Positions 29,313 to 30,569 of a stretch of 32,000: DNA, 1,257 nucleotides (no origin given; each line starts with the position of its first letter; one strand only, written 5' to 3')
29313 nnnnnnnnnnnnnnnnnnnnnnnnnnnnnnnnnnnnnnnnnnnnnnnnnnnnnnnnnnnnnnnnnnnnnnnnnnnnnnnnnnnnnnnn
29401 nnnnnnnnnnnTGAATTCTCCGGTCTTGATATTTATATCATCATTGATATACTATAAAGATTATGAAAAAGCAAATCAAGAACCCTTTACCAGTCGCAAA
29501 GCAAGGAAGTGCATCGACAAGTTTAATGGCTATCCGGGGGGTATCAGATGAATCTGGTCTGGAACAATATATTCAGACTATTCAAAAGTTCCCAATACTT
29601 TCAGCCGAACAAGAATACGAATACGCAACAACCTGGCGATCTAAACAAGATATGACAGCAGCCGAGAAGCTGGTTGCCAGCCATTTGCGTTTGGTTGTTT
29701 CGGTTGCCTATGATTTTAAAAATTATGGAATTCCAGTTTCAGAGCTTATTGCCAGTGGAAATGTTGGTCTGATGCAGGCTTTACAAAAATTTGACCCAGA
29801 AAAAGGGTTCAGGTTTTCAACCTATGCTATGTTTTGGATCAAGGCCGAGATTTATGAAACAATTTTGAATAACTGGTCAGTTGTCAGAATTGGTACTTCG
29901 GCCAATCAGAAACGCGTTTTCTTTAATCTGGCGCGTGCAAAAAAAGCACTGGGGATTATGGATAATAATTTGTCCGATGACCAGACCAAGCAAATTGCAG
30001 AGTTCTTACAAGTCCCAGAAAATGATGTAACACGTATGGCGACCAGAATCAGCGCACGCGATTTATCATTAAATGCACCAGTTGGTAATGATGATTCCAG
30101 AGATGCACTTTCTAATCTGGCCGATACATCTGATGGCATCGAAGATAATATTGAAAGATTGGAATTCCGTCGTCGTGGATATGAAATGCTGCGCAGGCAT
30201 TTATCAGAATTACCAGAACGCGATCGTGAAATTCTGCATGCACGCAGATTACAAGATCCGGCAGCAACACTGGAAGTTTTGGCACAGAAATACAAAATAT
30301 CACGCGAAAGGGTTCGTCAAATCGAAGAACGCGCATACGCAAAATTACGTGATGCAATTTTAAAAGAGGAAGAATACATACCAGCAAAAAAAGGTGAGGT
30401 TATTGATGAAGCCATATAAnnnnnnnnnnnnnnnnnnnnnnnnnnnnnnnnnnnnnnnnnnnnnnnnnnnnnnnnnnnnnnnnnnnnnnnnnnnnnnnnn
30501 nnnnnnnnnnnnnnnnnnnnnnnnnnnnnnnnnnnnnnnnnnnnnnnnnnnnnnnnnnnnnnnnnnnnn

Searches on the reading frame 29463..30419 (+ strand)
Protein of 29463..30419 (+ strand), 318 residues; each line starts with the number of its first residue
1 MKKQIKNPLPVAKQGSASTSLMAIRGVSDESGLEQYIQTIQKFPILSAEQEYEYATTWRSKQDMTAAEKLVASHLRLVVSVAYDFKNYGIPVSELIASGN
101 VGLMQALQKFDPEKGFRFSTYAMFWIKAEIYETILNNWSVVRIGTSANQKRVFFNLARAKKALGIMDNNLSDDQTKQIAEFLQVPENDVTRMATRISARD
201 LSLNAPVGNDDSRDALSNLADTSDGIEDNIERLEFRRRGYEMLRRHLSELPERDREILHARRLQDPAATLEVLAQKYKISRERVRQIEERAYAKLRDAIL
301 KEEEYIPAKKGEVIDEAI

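Call 51: find_encoding_contigs(protein=window:29463-30419:+, flank=10000, max_places=2)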
Protein window:29463-30419:+ (318 aa): no gene with exactly this product is on record in the collection.
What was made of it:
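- Tried and rejected: The look-up to the right failed (call 51).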
